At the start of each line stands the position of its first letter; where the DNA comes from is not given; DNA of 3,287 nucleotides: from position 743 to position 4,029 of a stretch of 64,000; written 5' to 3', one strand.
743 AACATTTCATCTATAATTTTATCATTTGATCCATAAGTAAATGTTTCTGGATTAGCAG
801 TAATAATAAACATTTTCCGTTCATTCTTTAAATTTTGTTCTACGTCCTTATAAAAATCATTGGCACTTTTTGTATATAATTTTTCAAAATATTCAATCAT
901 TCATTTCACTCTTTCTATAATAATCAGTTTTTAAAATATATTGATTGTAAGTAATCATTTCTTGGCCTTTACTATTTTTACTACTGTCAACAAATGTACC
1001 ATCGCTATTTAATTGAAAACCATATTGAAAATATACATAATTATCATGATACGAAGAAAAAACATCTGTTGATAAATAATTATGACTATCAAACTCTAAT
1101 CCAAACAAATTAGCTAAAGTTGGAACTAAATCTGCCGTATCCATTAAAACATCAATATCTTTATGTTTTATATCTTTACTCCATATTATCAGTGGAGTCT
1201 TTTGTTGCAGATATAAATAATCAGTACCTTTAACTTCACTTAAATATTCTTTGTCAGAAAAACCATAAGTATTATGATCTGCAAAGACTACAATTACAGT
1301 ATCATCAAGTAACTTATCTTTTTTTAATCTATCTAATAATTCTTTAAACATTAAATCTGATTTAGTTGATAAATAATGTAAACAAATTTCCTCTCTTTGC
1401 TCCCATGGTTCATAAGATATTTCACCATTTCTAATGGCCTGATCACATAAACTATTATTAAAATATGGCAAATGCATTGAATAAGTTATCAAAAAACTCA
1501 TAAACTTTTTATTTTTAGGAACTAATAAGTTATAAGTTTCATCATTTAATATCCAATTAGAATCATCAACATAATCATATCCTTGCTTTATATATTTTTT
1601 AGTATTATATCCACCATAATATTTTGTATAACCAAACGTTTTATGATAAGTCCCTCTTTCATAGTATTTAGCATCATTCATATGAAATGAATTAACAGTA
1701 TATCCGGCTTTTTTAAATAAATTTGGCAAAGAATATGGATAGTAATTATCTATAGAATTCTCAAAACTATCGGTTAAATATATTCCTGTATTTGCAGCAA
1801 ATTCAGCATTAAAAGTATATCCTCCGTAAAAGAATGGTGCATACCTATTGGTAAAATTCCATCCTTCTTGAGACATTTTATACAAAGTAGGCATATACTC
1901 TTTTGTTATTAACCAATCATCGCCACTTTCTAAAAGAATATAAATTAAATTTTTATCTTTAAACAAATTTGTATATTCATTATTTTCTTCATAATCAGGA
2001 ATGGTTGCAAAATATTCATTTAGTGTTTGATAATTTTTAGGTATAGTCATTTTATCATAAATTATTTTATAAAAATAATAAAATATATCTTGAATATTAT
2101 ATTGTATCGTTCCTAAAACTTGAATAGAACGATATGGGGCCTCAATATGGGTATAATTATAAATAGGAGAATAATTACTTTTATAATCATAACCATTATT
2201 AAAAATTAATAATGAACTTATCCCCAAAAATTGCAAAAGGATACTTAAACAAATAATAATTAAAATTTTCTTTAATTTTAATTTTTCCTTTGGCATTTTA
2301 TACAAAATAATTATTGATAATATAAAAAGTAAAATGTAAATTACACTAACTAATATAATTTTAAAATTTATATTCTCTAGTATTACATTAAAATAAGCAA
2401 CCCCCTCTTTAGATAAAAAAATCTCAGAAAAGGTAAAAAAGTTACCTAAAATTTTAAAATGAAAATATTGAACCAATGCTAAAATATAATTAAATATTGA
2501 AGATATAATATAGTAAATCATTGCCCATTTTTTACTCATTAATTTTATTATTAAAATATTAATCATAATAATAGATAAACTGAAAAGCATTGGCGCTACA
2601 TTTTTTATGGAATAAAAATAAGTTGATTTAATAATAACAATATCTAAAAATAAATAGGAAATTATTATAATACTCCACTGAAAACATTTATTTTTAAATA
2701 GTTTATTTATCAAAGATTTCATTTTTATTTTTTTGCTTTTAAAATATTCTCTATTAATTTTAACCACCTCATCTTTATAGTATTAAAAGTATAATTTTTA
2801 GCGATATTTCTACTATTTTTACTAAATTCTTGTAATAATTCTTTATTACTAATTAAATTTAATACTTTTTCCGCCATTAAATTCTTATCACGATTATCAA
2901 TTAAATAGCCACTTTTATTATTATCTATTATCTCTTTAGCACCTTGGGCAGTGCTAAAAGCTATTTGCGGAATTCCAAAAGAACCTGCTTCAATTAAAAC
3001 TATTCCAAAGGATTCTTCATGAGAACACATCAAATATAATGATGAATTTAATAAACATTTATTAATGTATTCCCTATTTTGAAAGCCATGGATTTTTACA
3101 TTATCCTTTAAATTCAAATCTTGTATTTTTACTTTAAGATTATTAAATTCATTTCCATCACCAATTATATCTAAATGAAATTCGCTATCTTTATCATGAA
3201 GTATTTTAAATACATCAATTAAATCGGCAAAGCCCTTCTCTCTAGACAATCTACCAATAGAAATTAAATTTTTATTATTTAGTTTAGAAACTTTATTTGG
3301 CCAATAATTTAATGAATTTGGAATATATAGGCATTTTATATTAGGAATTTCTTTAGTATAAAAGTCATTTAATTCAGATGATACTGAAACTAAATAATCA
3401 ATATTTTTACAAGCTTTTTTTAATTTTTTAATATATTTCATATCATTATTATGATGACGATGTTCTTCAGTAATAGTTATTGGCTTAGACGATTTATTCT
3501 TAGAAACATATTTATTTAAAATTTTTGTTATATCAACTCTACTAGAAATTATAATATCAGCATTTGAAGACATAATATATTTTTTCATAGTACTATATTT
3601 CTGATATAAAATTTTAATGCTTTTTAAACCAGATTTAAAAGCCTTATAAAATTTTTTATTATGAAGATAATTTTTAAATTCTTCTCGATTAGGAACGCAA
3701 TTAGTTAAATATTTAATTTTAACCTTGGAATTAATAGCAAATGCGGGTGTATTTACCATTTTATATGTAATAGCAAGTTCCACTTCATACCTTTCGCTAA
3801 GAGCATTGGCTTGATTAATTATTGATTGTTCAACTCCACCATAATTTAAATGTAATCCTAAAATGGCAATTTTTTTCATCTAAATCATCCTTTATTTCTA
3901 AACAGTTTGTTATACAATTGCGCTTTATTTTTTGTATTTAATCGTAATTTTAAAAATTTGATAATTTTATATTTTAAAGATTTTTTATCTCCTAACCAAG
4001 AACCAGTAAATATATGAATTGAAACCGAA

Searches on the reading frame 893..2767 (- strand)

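Call 47: search_protein_families(library=pfam, proteins=[window:893-2767:-], max_evalue=0.00001)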
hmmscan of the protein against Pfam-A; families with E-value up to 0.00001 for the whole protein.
window:893-2767:- (624 aa): 1 family
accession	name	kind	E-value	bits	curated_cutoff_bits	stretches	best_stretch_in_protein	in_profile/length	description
PF00884.28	Sulfatase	-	5.4e-29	101.9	25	1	272-556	1-300/301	Sulfatase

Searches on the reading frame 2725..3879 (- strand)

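Call 47: search_protein_families(library=pfam, proteins=[window:2725-3879:-], max_evalue=0.00001)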
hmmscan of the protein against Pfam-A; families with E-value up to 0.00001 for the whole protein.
window:2725-3879:- (384 aa): 3 families
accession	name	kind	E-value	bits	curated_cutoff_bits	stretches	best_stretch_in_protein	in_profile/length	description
PF00534.26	Glycos_transf_1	-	8.4e-42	143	26.4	1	199-358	12-171/172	Glycosyl transferases group 1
PF13692.12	Glyco_trans_1_4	-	2.6e-27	96.3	27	1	203-345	2-142/142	Glycosyl transferases group 1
PF20706.3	GT4-conflict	-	4.7e-07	29.6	26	1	195-321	190-323/385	Family 4 Glycosyltransferase in conflict systems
